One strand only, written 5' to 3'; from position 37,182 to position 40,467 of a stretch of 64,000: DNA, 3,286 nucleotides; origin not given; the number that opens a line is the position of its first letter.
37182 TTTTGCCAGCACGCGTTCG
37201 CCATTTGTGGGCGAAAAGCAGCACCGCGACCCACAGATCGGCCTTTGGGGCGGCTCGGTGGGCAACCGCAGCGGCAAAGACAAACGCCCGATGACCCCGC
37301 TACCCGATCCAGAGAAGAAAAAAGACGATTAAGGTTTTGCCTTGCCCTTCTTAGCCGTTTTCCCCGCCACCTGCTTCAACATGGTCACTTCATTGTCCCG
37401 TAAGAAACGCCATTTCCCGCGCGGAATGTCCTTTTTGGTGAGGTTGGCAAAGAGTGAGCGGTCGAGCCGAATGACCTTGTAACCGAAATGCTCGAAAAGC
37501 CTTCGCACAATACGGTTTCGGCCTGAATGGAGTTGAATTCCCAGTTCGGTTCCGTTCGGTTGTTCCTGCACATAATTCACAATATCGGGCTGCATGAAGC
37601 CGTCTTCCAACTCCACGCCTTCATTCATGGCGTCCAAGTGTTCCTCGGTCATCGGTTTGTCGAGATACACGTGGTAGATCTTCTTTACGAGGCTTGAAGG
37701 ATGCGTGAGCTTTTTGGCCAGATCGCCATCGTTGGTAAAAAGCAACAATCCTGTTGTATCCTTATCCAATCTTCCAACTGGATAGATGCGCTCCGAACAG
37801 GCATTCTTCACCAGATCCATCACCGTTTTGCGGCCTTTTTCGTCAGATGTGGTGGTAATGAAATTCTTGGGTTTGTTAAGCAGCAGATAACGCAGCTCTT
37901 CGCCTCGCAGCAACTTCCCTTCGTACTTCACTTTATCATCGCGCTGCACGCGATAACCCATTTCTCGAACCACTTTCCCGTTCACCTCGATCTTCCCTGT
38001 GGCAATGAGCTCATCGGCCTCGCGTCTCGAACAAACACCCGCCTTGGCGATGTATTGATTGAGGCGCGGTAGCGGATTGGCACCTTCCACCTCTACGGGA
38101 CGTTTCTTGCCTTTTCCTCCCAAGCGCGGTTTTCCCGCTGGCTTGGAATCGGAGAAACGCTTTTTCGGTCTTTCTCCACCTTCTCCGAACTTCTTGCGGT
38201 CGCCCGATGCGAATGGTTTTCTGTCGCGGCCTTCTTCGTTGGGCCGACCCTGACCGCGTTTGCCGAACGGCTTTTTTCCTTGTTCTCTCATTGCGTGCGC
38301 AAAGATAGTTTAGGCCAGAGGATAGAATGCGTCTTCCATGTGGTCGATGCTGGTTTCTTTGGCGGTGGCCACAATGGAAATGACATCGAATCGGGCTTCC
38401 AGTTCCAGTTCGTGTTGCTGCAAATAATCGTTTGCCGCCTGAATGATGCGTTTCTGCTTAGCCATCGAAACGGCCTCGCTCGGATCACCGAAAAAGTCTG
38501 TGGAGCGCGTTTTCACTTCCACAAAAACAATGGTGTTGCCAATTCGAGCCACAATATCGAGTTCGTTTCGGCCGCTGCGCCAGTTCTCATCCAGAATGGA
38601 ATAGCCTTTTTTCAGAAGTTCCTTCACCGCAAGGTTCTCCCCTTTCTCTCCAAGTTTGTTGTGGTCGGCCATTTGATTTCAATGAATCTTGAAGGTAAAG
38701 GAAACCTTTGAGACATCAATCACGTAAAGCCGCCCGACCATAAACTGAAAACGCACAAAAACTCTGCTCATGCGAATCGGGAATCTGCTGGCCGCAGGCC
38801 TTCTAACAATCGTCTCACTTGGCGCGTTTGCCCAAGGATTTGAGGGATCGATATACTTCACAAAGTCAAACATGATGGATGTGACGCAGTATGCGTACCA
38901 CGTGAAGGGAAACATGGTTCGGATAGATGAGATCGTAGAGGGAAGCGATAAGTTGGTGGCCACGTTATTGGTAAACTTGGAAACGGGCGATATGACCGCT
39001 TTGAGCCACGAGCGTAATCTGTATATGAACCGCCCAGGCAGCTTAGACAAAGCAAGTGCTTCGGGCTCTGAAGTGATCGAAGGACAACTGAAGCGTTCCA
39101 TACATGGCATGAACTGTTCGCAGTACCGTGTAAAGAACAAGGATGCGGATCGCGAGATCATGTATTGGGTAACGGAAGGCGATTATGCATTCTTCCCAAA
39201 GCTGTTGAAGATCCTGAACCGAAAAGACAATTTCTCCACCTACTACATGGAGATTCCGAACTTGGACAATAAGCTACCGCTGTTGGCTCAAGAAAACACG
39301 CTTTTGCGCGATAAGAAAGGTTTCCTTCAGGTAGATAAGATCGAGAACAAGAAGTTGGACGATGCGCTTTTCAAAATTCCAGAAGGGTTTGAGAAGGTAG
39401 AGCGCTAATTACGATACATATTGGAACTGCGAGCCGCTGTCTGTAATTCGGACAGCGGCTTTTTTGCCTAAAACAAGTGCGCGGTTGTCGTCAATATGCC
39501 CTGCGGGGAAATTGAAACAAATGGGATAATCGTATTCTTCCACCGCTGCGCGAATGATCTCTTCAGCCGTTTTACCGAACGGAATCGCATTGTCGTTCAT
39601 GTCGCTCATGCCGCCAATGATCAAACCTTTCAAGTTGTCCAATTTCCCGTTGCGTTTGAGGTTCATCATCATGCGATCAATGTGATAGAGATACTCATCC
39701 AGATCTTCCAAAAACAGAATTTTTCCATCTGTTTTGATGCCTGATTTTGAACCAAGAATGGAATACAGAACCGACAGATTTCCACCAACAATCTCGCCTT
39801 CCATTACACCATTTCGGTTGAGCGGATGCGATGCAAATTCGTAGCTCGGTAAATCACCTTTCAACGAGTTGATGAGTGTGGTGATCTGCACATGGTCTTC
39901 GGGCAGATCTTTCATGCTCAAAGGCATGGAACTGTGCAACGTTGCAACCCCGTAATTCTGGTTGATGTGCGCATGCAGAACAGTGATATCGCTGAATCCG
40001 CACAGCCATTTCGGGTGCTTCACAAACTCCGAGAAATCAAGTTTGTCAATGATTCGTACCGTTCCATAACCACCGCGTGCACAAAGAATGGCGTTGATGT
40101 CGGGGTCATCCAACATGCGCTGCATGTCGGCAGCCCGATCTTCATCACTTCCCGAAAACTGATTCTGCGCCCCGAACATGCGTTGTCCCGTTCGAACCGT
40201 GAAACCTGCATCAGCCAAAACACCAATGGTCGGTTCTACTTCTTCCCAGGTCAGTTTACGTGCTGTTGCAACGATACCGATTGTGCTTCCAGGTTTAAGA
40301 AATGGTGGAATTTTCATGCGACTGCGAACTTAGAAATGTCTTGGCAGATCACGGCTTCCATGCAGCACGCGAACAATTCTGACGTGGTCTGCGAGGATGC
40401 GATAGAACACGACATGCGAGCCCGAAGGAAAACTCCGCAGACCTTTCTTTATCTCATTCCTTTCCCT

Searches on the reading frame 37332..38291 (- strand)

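Call 92: search_protein_families(library=pfam, proteins=[window:37332-38291:-], max_evalue=0.01)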
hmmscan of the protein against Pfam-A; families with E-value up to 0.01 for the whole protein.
window:37332-38291:- (320 aa): 4 families
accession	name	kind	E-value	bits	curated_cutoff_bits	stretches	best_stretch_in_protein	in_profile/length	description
PF00849.27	PseudoU_synth_2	-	2.3e-23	83.5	26.8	1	135-268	2-152/152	RNA pseudouridylate synthase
PF01479.30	S4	-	2e-11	43.8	22.8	1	76-121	2-48/48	S4 domain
PF22421.1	SYY_C-terminal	-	0.00031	21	27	1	81-125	25-70/83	Tyrosine--tRNA ligase SYY-like C-terminal domain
PF13275.11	S4_2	-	0.0082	16.5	24.6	0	90-126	24-60/65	S4 domain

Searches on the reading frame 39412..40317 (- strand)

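Call 92: search_protein_families(library=pfam, proteins=[window:39412-40317:-], max_evalue=0.01)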
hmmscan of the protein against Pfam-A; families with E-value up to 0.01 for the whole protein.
window:39412-40317:- (302 aa): 2 families
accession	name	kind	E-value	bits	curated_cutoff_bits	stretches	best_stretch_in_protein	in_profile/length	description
PF02016.21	Peptidase_S66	-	2.4e-37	128.2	25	1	13-128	1-120/121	LD-carboxypeptidase N-terminal domain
PF17676.7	Peptidase_S66C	-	6.1e-33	114.4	23.7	1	173-288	1-119/120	LD-carboxypeptidase C-terminal domain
